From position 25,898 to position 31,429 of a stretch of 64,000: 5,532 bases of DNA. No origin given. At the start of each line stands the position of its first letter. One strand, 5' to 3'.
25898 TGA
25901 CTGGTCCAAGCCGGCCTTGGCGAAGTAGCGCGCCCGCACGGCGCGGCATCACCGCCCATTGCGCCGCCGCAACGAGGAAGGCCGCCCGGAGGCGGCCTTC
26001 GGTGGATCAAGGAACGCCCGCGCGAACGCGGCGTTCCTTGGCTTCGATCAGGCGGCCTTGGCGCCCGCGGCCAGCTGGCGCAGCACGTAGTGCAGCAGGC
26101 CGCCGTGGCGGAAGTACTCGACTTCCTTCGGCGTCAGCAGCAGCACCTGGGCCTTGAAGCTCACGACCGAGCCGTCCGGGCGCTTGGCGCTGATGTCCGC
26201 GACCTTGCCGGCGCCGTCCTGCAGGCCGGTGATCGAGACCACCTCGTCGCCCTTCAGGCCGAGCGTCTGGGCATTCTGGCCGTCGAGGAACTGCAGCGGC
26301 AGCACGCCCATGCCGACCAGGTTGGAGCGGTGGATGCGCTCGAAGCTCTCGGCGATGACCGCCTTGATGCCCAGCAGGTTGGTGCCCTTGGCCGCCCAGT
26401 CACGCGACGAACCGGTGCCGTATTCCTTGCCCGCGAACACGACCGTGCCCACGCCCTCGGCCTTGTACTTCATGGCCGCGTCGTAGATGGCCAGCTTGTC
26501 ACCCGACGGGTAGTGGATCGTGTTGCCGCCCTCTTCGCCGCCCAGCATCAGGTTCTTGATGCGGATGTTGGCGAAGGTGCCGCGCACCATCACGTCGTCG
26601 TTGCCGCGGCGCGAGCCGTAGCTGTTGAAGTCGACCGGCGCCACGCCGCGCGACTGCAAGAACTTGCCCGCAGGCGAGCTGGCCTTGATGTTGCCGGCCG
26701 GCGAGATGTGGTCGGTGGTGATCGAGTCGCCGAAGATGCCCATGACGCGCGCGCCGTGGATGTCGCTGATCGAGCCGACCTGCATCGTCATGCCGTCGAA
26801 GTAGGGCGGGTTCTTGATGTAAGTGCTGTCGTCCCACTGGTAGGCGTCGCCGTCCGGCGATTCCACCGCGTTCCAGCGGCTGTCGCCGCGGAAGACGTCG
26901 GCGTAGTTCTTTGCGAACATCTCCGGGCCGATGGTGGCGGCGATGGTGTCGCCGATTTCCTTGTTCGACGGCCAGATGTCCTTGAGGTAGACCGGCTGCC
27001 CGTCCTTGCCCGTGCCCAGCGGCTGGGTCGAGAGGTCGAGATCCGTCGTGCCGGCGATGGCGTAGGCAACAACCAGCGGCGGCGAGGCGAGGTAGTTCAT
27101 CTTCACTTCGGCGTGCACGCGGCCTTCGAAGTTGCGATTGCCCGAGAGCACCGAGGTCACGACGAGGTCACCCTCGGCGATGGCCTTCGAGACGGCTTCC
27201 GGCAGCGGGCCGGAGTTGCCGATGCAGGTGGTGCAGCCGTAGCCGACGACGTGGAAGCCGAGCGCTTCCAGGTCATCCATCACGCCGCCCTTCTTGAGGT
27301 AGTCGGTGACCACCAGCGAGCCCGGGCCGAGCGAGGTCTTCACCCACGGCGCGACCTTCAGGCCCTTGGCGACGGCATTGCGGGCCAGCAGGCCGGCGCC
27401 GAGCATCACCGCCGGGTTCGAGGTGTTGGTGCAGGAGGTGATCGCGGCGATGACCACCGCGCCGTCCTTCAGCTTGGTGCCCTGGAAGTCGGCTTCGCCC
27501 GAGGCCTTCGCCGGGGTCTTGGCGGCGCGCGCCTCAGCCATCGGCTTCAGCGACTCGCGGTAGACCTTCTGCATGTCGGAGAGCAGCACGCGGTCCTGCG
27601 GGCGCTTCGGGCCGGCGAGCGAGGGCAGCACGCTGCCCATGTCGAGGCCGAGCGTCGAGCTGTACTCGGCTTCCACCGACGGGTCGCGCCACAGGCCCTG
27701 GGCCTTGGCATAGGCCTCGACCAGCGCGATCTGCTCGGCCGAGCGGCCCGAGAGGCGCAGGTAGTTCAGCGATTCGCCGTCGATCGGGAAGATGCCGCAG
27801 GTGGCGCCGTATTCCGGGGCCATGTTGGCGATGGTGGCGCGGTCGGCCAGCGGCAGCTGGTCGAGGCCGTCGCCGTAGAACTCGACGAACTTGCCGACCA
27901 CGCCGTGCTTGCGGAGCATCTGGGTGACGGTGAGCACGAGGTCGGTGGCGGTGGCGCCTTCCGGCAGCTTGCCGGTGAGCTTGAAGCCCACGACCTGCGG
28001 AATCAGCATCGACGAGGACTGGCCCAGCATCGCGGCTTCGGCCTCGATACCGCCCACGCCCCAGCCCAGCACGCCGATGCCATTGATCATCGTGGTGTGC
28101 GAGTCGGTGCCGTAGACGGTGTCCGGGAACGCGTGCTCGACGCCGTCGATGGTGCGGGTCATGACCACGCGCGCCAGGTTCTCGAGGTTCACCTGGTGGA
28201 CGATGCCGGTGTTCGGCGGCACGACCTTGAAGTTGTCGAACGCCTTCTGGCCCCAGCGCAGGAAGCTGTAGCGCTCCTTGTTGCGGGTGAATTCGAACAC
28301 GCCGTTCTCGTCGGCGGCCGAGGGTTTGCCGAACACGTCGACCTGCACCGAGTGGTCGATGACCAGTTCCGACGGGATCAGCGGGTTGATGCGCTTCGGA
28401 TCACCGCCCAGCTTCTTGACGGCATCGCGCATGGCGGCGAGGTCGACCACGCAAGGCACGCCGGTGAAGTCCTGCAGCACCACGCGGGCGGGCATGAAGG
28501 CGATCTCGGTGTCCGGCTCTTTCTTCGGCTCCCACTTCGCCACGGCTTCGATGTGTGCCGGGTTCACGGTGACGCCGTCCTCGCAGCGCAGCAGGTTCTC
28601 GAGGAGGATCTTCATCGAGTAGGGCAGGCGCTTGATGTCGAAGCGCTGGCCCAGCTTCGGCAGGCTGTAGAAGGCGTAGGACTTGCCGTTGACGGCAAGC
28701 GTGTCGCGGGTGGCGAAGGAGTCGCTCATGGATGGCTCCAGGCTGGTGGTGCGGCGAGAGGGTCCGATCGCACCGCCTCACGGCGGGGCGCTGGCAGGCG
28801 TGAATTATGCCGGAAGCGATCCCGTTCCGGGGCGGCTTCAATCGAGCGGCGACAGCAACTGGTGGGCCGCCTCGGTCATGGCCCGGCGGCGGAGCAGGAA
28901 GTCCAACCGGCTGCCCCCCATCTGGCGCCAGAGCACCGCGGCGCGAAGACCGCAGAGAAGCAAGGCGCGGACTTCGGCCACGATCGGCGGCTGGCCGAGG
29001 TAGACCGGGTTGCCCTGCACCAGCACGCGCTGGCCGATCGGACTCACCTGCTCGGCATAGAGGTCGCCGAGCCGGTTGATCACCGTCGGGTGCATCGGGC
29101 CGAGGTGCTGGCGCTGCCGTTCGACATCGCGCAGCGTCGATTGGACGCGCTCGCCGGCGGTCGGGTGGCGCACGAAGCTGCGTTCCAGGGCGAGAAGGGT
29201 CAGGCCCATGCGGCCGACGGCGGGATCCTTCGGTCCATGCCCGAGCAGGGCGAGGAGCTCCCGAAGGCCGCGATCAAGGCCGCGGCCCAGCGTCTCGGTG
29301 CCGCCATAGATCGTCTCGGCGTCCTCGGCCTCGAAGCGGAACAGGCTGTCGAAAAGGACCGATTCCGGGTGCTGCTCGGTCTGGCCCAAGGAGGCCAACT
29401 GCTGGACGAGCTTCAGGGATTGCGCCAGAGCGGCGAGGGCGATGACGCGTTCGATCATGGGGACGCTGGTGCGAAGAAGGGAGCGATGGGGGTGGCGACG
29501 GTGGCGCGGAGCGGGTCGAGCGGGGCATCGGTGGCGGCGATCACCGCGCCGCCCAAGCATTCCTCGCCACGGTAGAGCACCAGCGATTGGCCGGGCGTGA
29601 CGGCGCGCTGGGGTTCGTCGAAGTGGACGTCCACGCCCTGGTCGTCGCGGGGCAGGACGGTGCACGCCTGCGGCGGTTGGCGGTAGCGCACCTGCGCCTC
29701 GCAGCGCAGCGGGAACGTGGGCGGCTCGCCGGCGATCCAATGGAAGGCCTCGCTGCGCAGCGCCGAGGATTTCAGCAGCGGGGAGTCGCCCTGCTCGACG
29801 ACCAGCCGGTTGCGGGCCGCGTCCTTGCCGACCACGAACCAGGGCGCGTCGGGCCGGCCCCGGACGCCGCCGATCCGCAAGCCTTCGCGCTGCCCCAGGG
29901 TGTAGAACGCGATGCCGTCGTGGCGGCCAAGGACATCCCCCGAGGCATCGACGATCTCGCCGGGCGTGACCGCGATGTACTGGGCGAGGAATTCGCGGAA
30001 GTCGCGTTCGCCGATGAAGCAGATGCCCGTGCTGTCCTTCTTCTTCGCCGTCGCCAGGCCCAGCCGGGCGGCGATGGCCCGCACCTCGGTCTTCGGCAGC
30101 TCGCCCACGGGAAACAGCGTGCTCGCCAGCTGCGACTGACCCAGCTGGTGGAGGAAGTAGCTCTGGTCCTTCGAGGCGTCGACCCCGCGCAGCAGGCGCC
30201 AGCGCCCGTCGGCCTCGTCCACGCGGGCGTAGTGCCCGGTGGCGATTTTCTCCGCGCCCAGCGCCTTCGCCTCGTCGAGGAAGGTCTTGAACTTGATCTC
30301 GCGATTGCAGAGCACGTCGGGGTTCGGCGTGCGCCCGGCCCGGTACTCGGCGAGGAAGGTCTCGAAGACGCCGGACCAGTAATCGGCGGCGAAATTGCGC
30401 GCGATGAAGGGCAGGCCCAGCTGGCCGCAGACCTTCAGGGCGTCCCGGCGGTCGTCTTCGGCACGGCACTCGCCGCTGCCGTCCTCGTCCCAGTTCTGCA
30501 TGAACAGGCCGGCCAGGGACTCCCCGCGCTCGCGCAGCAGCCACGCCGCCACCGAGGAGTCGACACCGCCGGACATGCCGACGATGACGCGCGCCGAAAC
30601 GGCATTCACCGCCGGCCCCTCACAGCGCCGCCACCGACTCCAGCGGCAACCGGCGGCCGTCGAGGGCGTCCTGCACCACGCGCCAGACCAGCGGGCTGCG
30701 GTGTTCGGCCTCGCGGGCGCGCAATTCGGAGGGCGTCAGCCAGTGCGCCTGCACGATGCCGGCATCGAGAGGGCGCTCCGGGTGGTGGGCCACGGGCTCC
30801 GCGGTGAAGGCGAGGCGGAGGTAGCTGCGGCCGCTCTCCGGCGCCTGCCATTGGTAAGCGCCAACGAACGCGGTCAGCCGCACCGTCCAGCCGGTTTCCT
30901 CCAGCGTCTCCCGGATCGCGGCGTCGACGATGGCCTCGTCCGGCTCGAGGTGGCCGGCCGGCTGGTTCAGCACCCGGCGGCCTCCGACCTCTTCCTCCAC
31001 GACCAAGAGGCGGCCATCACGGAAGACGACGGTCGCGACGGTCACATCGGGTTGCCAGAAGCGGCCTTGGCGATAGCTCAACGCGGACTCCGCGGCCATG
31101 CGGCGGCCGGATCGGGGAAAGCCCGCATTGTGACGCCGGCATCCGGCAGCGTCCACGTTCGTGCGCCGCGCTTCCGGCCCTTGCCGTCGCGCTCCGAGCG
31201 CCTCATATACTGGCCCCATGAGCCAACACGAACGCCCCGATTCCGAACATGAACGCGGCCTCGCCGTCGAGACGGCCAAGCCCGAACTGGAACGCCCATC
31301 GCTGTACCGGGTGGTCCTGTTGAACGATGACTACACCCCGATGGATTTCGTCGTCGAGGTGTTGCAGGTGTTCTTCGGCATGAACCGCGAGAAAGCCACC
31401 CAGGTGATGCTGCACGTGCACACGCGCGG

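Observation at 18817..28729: The rpf/DSF quorum-sensing slot holds a different, DSF-synthase-free c-di-GMP module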

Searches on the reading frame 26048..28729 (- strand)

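Call 3: search_protein_families(library=pfam, proteins=[window:26048-28729:-])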
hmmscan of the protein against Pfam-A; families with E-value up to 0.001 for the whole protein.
window:26048-28729:- (893 aa): 2 families
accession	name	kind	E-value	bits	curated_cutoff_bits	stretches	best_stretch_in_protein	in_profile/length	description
PF00330.25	Aconitase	-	1.4e-165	552.2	28.7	1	71-560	11-463/463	Aconitase family (aconitate hydratase)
PF00694.25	Aconitase_C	-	2e-42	145.1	22.8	1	689-815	3-129/131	Aconitase C-terminal domain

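Call 62: search_protein_families(library=ncbifam, proteins=[window:26048-28729:-], max_evalue=0.01)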
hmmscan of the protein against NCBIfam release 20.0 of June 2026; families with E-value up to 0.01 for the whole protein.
window:26048-28729:- (893 aa): 25 families
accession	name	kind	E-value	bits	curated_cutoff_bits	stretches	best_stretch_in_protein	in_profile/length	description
NF006757.0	PRK09277.1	subfamily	0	1415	686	1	3-888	5-886/888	aconitate hydratase AcnA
NF009520.0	PRK12881.1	subfamily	0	1377.5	905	1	3-887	4-891/893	aconitate hydratase AcnA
TIGR01341.1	aconitase_1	equivalog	0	1352.3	945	1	17-886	2-875/876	aconitate hydratase AcnA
TIGR02333.1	2met_isocit_dHY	equivalog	1.9e-240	800.2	1419.85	1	33-880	31-850/858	Fe/S-dependent 2-methylisocitrate dehydratase AcnD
NF005558.0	PRK07229.1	equivalog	3.4e-94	316.7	612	1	66-885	15-644/647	aconitate hydratase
TIGR01340.1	aconitase_mito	equivalog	2e-71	241.3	825.35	2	116-582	81-491/745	aconitate hydratase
TIGR01342.1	acon_putative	hypoth_equivalog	2.3e-66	224.4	719.15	3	148-383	69-278/655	putative aconitate hydratase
NF009116.0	PRK12466.1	subfamily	1.9e-43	148.7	531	1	202-561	123-461/472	3-isopropylmalate dehydratase large subunit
NF001614.1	PRK00402.1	subfamily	5e-41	140.7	385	2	203-389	115-288/415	aconitase/3-isopropylmalate dehydratase large subunit family protein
NF004016.0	PRK05478.1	subfamily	3.1e-36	124.9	510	1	204-561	124-459/468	3-isopropylmalate dehydratase large subunit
TIGR02086.1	IPMI_arch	subfamily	3.5e-34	118.2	410.15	2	168-388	88-282/411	3-isopropylmalate dehydratase/homoaconitate hydratase family large subunit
TIGR01343.1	hacA_fam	subfamily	1.6e-33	115.9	385.7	2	201-387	109-283/412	homoaconitate hydratase family protein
TIGR02083.1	LEU2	equivalog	6.2e-31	107.7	610.65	2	203-388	115-287/419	3-isopropylmalate dehydratase large subunit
TIGR00139.1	h_aconitase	equivalog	1e-28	100.2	529.9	1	197-561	110-450/709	homoaconitase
TIGR00170.1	leuC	equivalog_domain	7.7e-28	97.3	560.25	1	203-561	122-459/466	3-isopropylmalate dehydratase large subunit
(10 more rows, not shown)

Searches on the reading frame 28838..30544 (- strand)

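Call 3: search_protein_families(library=pfam, proteins=[window:28838-30544:-])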
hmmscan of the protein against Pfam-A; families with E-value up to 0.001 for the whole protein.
window:28838-30544:- (568 aa): 1 family
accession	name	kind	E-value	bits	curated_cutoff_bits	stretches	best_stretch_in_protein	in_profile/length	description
PF04356.17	DUF489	-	3.1e-53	181.1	26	1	365-557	1-191/192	Protein of unknown function (DUF489)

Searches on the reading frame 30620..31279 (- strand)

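Call 4: search_protein_families(library=pfam, proteins=[window:30620-31279:-])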
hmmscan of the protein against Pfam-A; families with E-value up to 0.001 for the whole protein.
window:30620-31279:- (219 aa): 1 family
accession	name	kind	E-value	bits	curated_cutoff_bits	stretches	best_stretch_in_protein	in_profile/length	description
PF00293.34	NUDIX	-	6.5e-16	59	21.1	1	79-194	4-127/134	NUDIX domain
